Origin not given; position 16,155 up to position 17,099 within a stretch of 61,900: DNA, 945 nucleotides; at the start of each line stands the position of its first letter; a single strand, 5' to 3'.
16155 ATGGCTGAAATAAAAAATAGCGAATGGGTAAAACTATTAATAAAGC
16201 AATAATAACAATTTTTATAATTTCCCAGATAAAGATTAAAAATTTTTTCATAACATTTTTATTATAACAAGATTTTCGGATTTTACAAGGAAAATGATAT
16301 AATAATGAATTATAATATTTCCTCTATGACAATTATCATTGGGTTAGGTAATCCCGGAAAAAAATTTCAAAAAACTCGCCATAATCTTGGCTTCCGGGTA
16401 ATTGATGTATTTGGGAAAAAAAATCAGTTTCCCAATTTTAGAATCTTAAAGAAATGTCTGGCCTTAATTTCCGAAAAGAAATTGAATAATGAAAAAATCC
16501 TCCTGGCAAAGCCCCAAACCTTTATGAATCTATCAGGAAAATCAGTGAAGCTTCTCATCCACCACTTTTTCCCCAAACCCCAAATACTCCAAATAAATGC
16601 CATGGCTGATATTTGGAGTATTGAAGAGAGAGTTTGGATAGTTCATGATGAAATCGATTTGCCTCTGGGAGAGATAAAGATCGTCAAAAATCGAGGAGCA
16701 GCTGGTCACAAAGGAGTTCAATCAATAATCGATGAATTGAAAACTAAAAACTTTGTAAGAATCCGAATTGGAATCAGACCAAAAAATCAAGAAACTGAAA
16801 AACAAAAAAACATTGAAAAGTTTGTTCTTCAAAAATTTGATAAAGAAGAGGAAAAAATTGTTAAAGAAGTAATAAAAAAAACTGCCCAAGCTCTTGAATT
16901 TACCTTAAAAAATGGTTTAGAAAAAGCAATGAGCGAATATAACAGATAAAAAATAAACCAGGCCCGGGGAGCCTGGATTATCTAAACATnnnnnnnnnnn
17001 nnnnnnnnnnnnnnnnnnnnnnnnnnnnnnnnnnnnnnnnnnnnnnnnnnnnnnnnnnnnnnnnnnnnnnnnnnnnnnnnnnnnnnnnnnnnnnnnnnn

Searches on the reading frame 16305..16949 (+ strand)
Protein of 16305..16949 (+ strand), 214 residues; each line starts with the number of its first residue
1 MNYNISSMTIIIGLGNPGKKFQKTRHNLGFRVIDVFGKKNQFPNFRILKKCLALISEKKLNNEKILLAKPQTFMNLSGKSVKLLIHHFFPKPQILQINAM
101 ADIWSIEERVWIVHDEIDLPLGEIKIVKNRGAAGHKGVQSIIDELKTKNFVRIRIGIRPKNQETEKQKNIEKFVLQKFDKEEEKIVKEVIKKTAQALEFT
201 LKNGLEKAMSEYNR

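Call 30: search_solved_structures(query=window:16305-16949:+, show_alignments=2, max_evalue=1e-10)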
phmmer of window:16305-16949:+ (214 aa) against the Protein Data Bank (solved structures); distinct sequences matched with E-value up to 1e-10: 36.
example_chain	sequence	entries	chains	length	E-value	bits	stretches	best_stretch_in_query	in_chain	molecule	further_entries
7y52_A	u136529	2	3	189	1e-31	113.5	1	7-210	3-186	Peptidyl-tRNA hydrolase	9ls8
8iu6_A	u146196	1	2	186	2.1e-30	109.2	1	8-210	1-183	Peptidyl-tRNA hydrolase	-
2lgj_A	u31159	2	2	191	1.1e-29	106.9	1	9-210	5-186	Peptidyl-tRNA hydrolase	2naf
4yly_A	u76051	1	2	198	5.2e-29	104.6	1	9-213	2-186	Peptidyl-tRNA hydrolase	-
3kjz_A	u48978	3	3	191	5.3e-29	104.6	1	9-210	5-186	Peptidyl-tRNA hydrolase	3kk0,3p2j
7wt6_A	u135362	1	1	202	2.1e-26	96.1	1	5-210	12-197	Peptidyl-tRNA hydrolase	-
2z2i_A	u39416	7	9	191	3.3e-26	95.5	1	9-210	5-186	Peptidyl-tRNA hydrolase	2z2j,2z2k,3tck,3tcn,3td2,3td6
3v2i_A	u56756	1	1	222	4.2e-26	95.1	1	7-213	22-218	Peptidyl-tRNA hydrolase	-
2jrc_A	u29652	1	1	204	4.4e-26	95.1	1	9-210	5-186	Peptidyl-tRNA hydrolase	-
4qt4_A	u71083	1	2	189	1.7e-25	93.2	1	9-213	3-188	Peptidyl-tRNA hydrolase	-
7brd_A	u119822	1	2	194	3.1e-25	92.3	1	8-210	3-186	Peptidyl-tRNA hydrolase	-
4p7b_A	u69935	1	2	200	3.3e-25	92.2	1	7-211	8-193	Peptidyl-tRNA hydrolase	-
3vjr_A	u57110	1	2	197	1.7e-24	89.9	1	8-210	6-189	Peptidyl-tRNA hydrolase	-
3ofv_A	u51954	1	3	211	2.7e-24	89.3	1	8-210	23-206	Peptidyl-tRNA hydrolase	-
2pth_A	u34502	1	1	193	2.9e-24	89.2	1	9-210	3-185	PEPTIDYL-TRNA HYDROLASE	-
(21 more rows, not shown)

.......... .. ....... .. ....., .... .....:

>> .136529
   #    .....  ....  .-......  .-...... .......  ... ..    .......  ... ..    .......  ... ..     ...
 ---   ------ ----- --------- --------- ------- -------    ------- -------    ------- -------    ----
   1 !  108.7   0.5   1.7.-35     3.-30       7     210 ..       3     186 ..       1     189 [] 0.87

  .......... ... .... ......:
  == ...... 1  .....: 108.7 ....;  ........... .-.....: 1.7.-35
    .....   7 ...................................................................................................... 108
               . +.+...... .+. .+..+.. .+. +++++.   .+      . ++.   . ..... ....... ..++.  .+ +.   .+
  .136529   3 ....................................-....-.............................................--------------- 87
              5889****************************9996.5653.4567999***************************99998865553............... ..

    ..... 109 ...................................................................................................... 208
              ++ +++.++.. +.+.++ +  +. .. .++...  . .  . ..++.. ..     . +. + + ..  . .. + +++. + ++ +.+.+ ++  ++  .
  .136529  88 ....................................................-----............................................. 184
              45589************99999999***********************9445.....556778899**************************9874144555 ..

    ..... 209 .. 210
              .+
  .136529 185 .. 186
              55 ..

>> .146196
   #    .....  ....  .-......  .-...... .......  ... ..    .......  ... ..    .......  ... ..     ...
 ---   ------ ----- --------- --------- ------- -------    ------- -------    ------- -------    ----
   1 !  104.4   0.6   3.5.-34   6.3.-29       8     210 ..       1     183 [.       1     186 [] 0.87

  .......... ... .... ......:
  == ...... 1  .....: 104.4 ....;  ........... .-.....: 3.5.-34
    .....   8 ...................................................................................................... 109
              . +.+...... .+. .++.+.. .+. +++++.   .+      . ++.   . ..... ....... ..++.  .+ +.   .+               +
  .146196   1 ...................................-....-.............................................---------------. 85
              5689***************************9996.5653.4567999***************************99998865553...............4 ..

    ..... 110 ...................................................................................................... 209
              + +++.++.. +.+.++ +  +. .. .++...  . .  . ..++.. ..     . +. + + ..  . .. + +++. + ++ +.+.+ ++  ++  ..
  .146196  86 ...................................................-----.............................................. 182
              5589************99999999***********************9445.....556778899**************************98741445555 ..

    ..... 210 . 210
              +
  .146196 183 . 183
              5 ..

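Call 38: find_homologous_proteins(query=window:16305-16949:+, max_evalue=1e-20)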
Query window:16305-16949:+ (214 aa): 6819 proteins with E <= 1e-20 among 8000 candidates; the best 120 are listed.
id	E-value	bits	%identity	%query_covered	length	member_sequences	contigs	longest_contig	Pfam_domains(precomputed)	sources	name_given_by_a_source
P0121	8.8e-129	445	100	97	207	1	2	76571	PF01195.26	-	-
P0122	6.8e-74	266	64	97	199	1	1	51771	PF01195.26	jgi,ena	-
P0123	2.5e-73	264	64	97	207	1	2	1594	PF01195.26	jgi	-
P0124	3.0e-72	261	63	97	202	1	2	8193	PF01195.26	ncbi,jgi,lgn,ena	-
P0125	5.6e-72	260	62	97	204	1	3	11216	PF01195.26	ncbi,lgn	ncbi:MAG: aminoacyl-tRNA hydrolase [Candidatus Paceibacterales bacterium]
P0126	6.1e-72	260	63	97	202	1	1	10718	PF01195.26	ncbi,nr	ncbi:MAG: aminoacyl-tRNA hydrolase [Patescibacteria group bacterium]|nr:aminoacyl-tRNA hydrolase [Pa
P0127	2.8e-71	257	65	97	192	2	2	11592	PF01195.26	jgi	-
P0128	5.2e-71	257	61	98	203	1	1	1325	PF01195.26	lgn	-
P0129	6.0e-71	256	63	96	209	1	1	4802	PF01195.26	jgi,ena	-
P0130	1.2e-70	255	60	97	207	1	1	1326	PF01195.26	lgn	-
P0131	3.2e-70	254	63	97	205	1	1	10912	PF01195.26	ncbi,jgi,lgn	-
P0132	1.3e-69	252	62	97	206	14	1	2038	PF01195.26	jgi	-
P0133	1.6e-69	252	61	96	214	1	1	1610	PF01195.26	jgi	jgi:PTH1 family peptidyl-tRNA hydrolase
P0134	3.4e-69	251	59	96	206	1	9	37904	PF01195.26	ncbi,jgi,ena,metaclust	metaclust:\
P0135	1.2e-68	249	62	97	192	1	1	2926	PF01195.26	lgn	-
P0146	3.0e-67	244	60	97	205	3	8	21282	PF01195.26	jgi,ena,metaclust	metaclust:\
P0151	1.1e-66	242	57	97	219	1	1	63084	PF01195.26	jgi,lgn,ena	-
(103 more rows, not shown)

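Call 42: find_encoding_contigs(protein=P0151, flank=10000, max_places=1)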
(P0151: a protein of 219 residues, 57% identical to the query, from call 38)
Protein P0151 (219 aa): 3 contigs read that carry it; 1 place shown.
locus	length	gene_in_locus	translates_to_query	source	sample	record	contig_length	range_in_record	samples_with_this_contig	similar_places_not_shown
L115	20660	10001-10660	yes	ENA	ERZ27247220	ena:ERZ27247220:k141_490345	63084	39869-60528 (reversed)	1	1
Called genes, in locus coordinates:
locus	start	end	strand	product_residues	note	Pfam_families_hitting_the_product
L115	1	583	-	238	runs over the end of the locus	PF13353:Fer4_12, PF04055:Radical_SAM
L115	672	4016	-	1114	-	PF03477:ATP-cone, PF13597:NRDD, PF14890:Intein_splicing, PF13597:NRDD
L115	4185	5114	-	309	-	PF00091:Tubulin, PF12327:FtsZ_C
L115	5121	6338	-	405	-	PF11104:PilM_2 (faint), PF02491:SHS2_FTSA, PF06723:MreB_Mbl, PF14450:FtsA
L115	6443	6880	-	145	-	PF02130:YbeY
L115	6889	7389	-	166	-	PF09424:YqeY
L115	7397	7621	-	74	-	-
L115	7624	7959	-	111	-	PF11969:DcpS_C, PF01230:HIT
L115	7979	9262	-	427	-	PF13393:tRNA-synt_His, PF00587:tRNA-synt_2b, PF13393:tRNA-synt_His, PF03129:HGTP_anticodon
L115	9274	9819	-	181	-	PF10502:Peptidase_S26, PF00717:Peptidase_S24 (weak)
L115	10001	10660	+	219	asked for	PF01195:Pept_tRNA_hydro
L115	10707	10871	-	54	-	-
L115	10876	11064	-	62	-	-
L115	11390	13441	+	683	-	PF17757:UvrB_inter, PF02559:CarD_TRCF_RID, PF00270:DEAD, PF00271:Helicase_C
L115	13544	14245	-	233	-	-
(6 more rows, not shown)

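Call 43: find_encoding_contigs(protein=P0122, flank=10000, max_places=1)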
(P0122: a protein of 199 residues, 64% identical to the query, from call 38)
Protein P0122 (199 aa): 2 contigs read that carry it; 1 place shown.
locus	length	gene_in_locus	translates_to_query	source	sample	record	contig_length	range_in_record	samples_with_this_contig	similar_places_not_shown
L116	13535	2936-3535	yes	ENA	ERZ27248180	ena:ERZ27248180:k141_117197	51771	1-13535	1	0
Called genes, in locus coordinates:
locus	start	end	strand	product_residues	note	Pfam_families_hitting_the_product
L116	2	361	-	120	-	?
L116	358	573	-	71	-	-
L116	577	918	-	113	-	PF11969:DcpS_C, PF01230:HIT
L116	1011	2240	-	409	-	PF13393:tRNA-synt_His, PF00587:tRNA-synt_2b, PF13393:tRNA-synt_His, PF03129:HGTP_anticodon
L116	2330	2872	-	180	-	PF10502:Peptidase_S26, PF00717:Peptidase_S24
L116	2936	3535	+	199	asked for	PF01195:Pept_tRNA_hydro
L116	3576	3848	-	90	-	-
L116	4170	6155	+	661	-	PF17757:UvrB_inter, PF02559:CarD_TRCF_RID, PF00176:SNF2-rel_dom (faint), PF04851:ResIII, PF00270:DEAD, PF00271:Helicase_C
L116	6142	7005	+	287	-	PF02481:DNA_processg_A, PF17782:WHD_DprA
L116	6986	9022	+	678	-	PF01751:Toprim, PF01131:Topoisom_bac, PF01396:Zn_ribbon_Top1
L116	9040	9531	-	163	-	-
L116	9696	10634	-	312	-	PF01869:BcrAD_BadFG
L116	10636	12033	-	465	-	PF01266:DAO (faint), PF01946:Thi4 (faint), PF03486:HI0933_like (faint), PF07992:Pyr_redox_2 (weak), PF21688:FAD-depend_C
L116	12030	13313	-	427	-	PF00483:NTP_transferase, PF12804:NTP_transf_3, PF25084:LbH_EIF2B, PF00132:Hexapep, PF14602:Hexapep_2 (faint), PF25087:GMPPB_C, PF00132:Hexapep (weak)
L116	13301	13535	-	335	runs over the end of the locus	PF01933:CofD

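Call 44: find_encoding_contigs(protein=P0134, flank=10000, max_places=1)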
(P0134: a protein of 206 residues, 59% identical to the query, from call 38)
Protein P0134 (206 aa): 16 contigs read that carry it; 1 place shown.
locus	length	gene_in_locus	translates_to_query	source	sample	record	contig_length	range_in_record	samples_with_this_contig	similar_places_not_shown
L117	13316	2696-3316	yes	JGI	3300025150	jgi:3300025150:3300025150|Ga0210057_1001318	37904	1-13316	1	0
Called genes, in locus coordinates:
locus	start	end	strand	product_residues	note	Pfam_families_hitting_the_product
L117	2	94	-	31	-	?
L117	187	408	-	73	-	-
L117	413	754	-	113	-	PF11969:DcpS_C, PF01230:HIT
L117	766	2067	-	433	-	PF13393:tRNA-synt_His, PF00587:tRNA-synt_2b, PF03129:HGTP_anticodon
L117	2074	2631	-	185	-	PF10502:Peptidase_S26, PF00717:Peptidase_S24 (weak)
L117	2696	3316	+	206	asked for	PF01195:Pept_tRNA_hydro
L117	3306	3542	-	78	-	-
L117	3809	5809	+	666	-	PF17757:UvrB_inter, PF02559:CarD_TRCF_RID, PF00270:DEAD, PF04851:ResIII, PF00271:Helicase_C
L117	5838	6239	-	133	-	-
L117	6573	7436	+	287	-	PF02481:DNA_processg_A, PF17782:WHD_DprA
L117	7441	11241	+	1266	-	PF01751:Toprim, PF14890:Intein_splicing, PF14528:LAGLIDADG_3, PF01131:Topoisom_bac, PF01396:Zn_ribbon_Top1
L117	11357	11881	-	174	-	PF01569:PAP2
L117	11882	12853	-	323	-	PF00480:ROK (faint), PF01869:BcrAD_BadFG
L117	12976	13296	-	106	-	-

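Call 90: find_encoding_contigs(protein=P0146, flank=10000, max_places=1)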
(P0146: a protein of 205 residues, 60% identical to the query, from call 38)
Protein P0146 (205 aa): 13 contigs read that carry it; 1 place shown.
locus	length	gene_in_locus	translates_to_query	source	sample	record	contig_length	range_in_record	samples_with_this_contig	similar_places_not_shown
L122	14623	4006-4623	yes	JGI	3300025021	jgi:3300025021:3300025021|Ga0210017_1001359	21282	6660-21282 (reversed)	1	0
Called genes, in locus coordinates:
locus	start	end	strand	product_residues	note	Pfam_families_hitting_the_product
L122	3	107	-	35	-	?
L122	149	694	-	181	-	PF10706:Aminoglyc_resit (weak), PF19502:DUF6036 (faint)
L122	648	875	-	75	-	PF18993:Rv0078B (weak)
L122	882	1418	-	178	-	PF09424:YqeY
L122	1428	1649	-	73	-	-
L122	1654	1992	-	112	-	PF11969:DcpS_C, PF01230:HIT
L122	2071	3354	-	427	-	PF13393:tRNA-synt_His, PF00587:tRNA-synt_2b, PF03129:HGTP_anticodon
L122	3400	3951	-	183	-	PF10502:Peptidase_S26, PF00717:Peptidase_S24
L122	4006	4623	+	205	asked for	PF01195:Pept_tRNA_hydro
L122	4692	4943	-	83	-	-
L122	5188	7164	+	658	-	PF14814:UB2H (weak), PF17757:UvrB_inter, PF02559:CarD_TRCF_RID, PF00176:SNF2-rel_dom (weak), PF04851:ResIII, PF00270:DEAD, PF00271:Helicase_C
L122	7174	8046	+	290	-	PF02481:DNA_processg_A, PF17782:WHD_DprA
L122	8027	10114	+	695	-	PF01751:Toprim, PF01131:Topoisom_bac, PF01396:Zn_ribbon_Top1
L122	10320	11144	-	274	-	PF00763:THF_DHG_CYH, PF02882:THF_DHG_CYH_C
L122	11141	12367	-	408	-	PF00464:SHMT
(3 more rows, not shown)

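Call 91: find_encoding_contigs(protein=P0131, flank=10000, max_places=1)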
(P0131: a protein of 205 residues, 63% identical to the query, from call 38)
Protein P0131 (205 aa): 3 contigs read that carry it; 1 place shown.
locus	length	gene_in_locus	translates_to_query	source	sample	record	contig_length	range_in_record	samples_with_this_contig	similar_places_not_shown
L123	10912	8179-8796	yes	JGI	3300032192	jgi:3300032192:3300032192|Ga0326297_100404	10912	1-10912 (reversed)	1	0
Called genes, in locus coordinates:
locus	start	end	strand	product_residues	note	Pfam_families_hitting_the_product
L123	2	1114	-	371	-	?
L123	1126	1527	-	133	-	PF02130:YbeY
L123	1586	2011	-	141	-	PF05168:HEPN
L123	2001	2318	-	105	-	PF22600:MTPAP-like_central (weak), PF01909:NTP_transf_2, PF18765:Polbeta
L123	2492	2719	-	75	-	PF07927:HicA_toxin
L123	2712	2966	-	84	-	-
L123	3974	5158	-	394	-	-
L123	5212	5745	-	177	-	-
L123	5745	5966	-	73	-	-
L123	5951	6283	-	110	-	PF11969:DcpS_C, PF01230:HIT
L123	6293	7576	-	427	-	PF13393:tRNA-synt_His, PF00587:tRNA-synt_2b, PF13393:tRNA-synt_His, PF03129:HGTP_anticodon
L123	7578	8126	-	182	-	PF10502:Peptidase_S26, PF00717:Peptidase_S24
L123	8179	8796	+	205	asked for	PF01195:Pept_tRNA_hydro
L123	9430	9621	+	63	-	-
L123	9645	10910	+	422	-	?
